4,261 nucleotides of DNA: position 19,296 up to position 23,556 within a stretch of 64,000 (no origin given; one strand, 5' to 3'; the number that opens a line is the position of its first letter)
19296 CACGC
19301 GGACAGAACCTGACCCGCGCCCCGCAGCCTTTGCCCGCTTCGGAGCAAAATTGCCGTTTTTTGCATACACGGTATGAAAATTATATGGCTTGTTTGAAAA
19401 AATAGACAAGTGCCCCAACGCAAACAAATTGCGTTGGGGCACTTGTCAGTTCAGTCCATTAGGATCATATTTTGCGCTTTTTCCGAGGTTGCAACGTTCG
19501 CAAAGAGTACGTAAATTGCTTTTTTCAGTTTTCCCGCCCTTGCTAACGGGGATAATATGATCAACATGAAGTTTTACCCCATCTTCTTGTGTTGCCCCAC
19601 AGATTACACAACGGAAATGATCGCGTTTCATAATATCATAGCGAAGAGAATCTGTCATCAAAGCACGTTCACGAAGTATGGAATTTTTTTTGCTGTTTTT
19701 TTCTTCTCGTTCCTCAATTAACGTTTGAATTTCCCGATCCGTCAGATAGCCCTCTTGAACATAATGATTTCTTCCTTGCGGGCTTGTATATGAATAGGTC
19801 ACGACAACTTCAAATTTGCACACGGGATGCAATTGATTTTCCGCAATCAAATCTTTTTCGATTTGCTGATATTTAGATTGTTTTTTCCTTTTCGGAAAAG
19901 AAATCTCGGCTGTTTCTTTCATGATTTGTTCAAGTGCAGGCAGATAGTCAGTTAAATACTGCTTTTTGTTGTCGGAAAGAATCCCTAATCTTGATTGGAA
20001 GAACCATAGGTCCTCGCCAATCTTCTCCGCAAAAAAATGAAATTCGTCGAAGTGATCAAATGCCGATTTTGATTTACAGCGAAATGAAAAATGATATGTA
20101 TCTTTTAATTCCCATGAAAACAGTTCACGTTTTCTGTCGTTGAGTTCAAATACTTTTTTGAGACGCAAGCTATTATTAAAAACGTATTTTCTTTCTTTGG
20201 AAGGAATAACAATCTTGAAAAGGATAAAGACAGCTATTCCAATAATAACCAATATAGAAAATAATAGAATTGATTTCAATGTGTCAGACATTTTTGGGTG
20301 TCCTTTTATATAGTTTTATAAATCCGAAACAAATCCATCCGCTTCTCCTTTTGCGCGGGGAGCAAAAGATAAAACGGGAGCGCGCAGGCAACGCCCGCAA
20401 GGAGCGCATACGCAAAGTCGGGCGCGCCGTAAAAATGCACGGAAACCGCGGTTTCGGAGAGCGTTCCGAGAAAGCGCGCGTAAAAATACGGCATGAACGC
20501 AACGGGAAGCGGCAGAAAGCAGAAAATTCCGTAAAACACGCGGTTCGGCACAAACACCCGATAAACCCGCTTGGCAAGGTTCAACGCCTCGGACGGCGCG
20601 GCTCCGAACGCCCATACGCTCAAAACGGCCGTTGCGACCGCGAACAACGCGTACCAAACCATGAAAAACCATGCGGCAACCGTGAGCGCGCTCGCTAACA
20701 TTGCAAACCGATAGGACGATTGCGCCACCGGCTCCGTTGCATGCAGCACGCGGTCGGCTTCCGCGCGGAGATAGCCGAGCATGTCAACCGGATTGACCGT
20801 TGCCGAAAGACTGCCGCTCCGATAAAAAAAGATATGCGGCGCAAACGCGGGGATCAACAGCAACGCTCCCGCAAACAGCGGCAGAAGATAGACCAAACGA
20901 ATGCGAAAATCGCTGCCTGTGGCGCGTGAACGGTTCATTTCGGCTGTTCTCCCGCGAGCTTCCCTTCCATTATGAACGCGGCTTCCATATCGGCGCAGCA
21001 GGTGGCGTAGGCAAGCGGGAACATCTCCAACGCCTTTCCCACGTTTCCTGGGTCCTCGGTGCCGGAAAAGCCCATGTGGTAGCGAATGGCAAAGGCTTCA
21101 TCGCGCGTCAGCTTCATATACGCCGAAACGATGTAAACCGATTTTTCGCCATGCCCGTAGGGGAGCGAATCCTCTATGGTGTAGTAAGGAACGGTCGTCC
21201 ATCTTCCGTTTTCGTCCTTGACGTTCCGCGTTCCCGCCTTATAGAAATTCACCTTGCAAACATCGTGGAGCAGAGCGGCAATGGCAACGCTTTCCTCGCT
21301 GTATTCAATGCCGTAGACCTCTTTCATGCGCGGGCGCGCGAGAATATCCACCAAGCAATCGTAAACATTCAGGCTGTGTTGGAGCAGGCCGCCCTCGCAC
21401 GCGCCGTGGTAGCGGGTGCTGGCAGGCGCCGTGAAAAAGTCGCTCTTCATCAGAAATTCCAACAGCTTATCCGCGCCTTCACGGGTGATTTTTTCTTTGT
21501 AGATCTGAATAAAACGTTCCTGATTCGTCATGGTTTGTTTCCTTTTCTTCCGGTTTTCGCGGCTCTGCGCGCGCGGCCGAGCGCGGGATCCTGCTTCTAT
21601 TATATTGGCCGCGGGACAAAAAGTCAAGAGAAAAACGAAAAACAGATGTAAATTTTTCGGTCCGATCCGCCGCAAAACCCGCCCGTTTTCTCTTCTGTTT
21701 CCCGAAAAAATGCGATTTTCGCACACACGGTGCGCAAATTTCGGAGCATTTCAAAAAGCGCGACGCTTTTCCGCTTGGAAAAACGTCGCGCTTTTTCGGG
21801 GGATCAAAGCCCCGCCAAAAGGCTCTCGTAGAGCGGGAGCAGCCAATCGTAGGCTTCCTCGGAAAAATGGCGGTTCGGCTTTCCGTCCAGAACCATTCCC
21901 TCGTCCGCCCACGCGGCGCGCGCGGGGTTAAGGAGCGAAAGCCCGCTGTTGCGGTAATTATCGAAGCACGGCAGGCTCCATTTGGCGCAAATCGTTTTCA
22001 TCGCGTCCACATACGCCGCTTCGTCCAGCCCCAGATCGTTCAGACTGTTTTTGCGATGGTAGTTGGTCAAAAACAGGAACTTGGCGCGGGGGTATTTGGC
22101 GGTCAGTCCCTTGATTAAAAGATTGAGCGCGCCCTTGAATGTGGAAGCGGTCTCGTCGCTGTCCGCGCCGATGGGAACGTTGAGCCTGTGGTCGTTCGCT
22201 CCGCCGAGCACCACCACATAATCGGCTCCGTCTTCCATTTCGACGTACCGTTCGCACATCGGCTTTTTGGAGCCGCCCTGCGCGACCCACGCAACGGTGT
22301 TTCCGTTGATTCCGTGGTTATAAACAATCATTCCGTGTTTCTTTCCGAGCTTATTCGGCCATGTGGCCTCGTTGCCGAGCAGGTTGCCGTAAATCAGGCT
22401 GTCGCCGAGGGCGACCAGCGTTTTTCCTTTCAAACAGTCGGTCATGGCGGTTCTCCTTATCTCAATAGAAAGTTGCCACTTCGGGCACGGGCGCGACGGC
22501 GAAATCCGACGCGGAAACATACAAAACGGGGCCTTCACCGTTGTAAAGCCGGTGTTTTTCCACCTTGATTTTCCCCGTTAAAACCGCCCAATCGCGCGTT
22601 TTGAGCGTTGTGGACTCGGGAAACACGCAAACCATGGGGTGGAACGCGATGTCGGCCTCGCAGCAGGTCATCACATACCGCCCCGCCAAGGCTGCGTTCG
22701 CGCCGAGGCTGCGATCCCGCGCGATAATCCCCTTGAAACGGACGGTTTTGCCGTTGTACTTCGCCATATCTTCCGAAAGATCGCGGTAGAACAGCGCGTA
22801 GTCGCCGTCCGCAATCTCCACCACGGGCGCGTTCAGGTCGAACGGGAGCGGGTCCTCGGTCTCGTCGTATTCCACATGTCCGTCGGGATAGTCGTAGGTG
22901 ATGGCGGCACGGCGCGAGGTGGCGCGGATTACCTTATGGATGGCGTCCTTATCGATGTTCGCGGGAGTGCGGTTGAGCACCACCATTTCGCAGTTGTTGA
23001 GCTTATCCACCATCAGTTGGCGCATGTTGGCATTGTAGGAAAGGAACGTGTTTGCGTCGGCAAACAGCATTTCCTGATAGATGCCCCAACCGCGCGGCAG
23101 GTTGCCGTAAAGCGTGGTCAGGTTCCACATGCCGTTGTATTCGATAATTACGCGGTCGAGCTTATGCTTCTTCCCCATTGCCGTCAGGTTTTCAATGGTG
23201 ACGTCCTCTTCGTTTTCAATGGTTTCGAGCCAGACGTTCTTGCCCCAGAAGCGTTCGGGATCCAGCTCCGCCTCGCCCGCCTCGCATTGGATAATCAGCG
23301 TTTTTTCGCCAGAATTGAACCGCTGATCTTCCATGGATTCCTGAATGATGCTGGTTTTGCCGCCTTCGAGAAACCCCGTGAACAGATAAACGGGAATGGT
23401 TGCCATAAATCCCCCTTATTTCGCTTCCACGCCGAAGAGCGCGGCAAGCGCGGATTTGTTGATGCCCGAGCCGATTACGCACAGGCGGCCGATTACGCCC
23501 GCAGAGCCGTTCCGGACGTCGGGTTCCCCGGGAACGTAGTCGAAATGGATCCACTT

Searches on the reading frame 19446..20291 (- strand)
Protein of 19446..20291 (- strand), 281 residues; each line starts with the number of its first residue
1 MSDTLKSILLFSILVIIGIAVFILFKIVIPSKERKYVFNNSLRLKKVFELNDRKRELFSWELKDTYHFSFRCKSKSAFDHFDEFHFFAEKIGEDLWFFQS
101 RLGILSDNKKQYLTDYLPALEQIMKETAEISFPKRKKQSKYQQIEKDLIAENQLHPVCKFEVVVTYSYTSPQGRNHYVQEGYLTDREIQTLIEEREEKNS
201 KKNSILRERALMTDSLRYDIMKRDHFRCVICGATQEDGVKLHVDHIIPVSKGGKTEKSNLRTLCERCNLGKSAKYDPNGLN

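Call 7: search_protein_families(library=pfam, proteins=[window:19446-20291:-])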
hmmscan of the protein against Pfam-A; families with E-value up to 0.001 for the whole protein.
window:19446-20291:- (281 aa): 2 families
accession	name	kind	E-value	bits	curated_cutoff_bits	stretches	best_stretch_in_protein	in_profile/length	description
PF01844.29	HNH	-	4e-15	56.1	21.4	1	228-273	1-46/47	HNH endonuclease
PF14279.12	HNH_5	-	4.9e-13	49.2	27.5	1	228-277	1-49/56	HNH endonuclease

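Call 8: search_protein_families(library=ncbifam, proteins=[window:19446-20291:-])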
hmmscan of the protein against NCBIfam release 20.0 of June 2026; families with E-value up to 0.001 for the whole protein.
window:19446-20291:- (281 aa): 2 families
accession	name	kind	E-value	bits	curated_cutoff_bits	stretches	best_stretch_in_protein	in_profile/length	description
NF040563.1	guided_IscB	equivalog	3.9e-12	45.9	175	1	214-273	181-237/314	RNA-guided endonuclease IscB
NF049971.1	CRISPR_Cas9d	exception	3.4e-06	26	375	1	181-272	498-594/986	type II CRISPR RNA-guided endonuclease Cas9d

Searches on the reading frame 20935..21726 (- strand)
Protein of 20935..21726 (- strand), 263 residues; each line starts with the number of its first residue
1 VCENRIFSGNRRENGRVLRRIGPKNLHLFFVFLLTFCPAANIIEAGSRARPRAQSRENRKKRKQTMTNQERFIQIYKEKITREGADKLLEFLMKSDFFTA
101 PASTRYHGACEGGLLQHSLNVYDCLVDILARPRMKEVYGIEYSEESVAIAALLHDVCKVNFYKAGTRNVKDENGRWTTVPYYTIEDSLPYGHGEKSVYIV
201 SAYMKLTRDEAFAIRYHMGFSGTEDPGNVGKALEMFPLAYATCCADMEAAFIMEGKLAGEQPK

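Call 7: search_protein_families(library=pfam, proteins=[window:20935-21726:-])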
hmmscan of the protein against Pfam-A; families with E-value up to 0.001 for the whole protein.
window:20935-21726:- (263 aa): 1 family
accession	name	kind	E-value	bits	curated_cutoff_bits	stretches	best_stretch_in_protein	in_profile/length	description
PF01966.28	HD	-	3.9e-07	30.8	22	1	115-224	2-92/116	HD domain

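Call 8: search_protein_families(library=ncbifam, proteins=[window:20935-21726:-])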
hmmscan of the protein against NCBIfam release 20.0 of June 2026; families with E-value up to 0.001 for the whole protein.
window:20935-21726:- (263 aa): 0 families

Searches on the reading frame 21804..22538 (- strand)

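Call 7: search_protein_families(library=pfam, proteins=[window:21804-22538:-])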
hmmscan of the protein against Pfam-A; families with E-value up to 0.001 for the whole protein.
window:21804-22538:- (244 aa): 2 families
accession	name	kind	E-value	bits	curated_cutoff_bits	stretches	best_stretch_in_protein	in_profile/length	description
PF13472.12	Lipase_GDSL_2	-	3.6e-16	60.6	32.9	1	43-231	1-177/178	GDSL-like Lipase/Acylhydrolase family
PF00657.28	Lipase_GDSL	-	7.2e-07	30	23.6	1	41-154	1-122/208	GDSL-like Lipase/Acylhydrolase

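Call 8: search_protein_families(library=ncbifam, proteins=[window:21804-22538:-])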
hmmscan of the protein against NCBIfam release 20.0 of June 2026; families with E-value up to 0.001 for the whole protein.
window:21804-22538:- (244 aa): 0 families

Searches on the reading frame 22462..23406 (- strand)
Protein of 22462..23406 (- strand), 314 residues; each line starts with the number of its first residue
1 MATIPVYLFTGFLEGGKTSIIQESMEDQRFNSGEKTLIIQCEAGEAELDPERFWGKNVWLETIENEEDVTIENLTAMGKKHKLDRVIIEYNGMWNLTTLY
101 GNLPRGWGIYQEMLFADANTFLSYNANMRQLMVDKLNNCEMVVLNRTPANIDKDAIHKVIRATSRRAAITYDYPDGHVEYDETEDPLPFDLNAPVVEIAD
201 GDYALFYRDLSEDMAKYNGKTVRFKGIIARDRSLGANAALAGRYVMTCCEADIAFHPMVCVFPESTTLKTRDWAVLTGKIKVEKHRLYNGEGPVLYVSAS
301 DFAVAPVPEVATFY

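Call 7: search_protein_families(library=pfam, proteins=[window:22462-23406:-])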
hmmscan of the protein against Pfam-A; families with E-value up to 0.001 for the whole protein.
window:22462-23406:- (314 aa): 2 families
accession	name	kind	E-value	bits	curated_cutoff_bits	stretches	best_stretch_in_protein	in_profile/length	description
PF21537.2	DUF1980_C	-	1.2e-18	67.6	25.9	1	191-300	19-128/141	DUF1980 C-terminal domain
PF02492.25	cobW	-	1.2e-08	35.2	20.7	1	5-158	1-167/180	CobW/HypB/UreG, nucleotide-binding domain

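Call 8: search_protein_families(library=ncbifam, proteins=[window:22462-23406:-])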
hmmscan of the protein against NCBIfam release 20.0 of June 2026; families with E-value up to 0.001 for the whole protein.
window:22462-23406:- (314 aa): 3 families
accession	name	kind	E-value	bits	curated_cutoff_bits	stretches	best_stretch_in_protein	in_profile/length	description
TIGR03943.1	TIGR03943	equivalog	7.5e-18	64.7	88.8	1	183-300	96-211/221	TIGR03943 family putative permease subunit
NF041053.1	CobW_rel_Se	equivalog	3e-05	23.8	180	0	9-63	6-59/195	CobW-related selenoprotein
TIGR02475.1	CobW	equivalog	0.00013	21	332.1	0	2-51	2-48/342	cobalamin biosynthesis protein CobW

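Call 38: search_solved_structures(query=window:22462-23406:-, max_evalue=0.01, show_alignments=1)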
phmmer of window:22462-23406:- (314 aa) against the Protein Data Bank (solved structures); distinct sequences matched with E-value up to 0.01: 0.

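Call 39: find_homologous_proteins(query=window:22462-23406:-)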
Query window:22462-23406:- (314 aa): 7731 proteins with E <= 0.001 among 8000 candidates; the best 120 are listed.
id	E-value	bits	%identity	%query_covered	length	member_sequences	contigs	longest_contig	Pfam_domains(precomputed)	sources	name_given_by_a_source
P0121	9.4e-198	674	92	100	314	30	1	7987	PF21537.3,PF02492.26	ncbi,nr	ncbi:MAG: GTPase [Clostridia bacterium]|nr:GTPase [Clostridia bacterium]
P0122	3.7e-193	659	89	100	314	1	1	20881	PF21537.3,PF02492.26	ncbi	-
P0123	9.9e-188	641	87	100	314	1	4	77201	PF21537.3,PF02492.26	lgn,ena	-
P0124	7.8e-183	625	85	100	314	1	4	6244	PF21537.3,PF02492.26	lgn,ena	-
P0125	6.3e-180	615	84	100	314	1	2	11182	PF21537.3,PF02492.26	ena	-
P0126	3.2e-179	613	84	100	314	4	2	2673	PF21537.3,PF02492.26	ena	-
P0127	1.2e-178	611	84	100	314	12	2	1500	PF21537.3,PF02492.26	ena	-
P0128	3.8e-174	596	81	100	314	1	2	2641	PF21537.3,PF02492.26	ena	-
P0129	1.3e-169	582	80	99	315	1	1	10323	PF21537.3,PF02492.26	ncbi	-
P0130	9.8e-169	579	78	100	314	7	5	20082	PF21537.3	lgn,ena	-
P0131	1.7e-168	578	77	100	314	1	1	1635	PF21537.3,PF02492.26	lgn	-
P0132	2.4e-168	577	78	99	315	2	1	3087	PF21537.3,PF02492.26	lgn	-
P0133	4.7e-168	576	77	100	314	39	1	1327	PF21537.3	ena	-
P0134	5.8e-168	576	78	99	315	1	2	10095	PF21537.3,PF02492.26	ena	-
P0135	5.9e-168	576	78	100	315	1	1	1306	PF21537.3,PF02492.26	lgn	-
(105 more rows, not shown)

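Call 51: predict_structure(alignment_id=A2)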
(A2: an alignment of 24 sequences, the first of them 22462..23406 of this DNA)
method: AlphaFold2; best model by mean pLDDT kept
length: 314 residues; sequences in the alignment: 24
mean_pLDDT: 77.6   pTM: 0.55
mean pLDDT of the five models: 77.6, 74.0, 70.1, 67.9, 60.2
residues with pLDDT >= 90: 45; 70-90: 189; 50-70: 56; < 50: 24
segments of 3 or more residues with pLDDT < 50: 182-188, 246-253, 307-314
pLDDT, mean of each block of 10 residues (from residue 1): 79 63 63 76 68 76 87 91 85 80 88 83 85 82 83 85 73 71 46 80 70 83 89 88 59 66 90 89 86 93 62 42
secondary structure, 60 per line:
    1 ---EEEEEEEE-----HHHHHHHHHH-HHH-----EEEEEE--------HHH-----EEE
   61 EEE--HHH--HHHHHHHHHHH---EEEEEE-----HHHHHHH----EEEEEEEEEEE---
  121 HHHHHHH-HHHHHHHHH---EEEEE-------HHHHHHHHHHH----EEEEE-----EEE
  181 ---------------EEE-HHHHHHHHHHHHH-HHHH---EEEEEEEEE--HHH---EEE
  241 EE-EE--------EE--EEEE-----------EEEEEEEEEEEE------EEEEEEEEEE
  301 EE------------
elements in order: E4-11 H17-26 E36-41 E58-63 H71-81 E85-90 H96-102 E107-117 H121-127 H129-137 E141-145 H153-163 E168-172 E178-180 E196-198 H200-212 H214-217 E221-229 E238-242 E258-261 E273-284 E291-302

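Call 54: fold_search(model_id=the predicted structure, library=pdb)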
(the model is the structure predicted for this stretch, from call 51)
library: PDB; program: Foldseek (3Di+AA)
matches with E <= 10: 1535; with E <= 0.001: 44
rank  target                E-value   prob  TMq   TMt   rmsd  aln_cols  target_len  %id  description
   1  4ixm_A                9.8e-07  1.00  0.44  0.43  12.6       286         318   17  Crystal structure of Zn(II)-bound YjiA GTPase from E. coli (released 2013-02-27)
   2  1nij                  1.8e-06  1.00  0.42  0.42  12.2       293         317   17  YJIA PROTEIN (released 2003-06-24)
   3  4ixn_A                2.7e-06  1.00  0.43  0.43  12.1       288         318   18  Crystal Structure of Zn(II)-bound E37A,C66A,C67A triple mutant YjiA GTPase (released 2013-02-27)
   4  2hf8_A                3.5e-06  1.00  0.38  0.54   5.3       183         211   14  Crystal structure of HypB from Methanocaldococcus jannaschii in the triphosphate form, in complex with zinc (released 2006-07-04)
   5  2hf8_B                5.3e-06  1.00  0.40  0.56   4.4       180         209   12  Crystal structure of HypB from Methanocaldococcus jannaschii in the triphosphate form, in complex with zinc (released 2006-07-04)
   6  4hi0_E                1.1e-05  1.00  0.37  0.55   4.8       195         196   12  Crystal Structure of Helicobacter pylori Urease Accessory Protein UreF/H/G complex (released 2013-10-16)
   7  2wsm_A                1.4e-05  1.00  0.39  0.57   4.8       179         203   17  Crystal structure of Hydrogenase Maturation Factor HypB From Archaeoglobus Fulgidus (released 2010-09-22)
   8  4ywk_B                3.8e-05  1.00  0.24  0.38  13.1       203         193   13  Pyrococcus furiosus MCM N-terminal domain with Zinc-binding subdomain B deleted (released 2015-09-23)
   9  4lps_A                5.8e-05  1.00  0.36  0.49   5.9       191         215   17  Crystal structure of HypB from Helicobacter pylori in complex with nickel (released 2013-12-18)
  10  8d0b_C                8.4e-05  1.00  0.26  0.63   3.0       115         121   10  Human CST-DNA polymerase alpha/primase preinitiation complex bound to 4xTEL-foldback template (released 2022-06-22)
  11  2wsm_B                1.9e-04  1.00  0.33  0.52   7.3       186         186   14  Crystal structure of Hydrogenase Maturation Factor HypB From Archaeoglobus Fulgidus (released 2010-09-22)
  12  1ffh                  1.9e-04  1.00  0.35  0.38   6.3       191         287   14  N AND GTPASE DOMAINS OF THE SIGNAL SEQUENCE RECOGNITION PROTEIN FFH FROM THERMUS AQUATICUS (released 1997-12-31)
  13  8b9d_2                2.5e-04  0.99  0.21  0.13  15.6       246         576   12  Human replisome bound by Pol Alpha (released 2023-08-09)
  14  6y32_A                3.0e-04  1.00  0.39  0.43   5.4       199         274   13  Structure of the GTPase heterodimer of human SRP54 and SRalpha (released 2020-09-23)
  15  8h53_A                3.3e-04  1.00  0.22  0.17   6.7       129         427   16  Human asparaginyl-tRNA synthetase in complex with asparagine-AMP (released 2023-10-25)
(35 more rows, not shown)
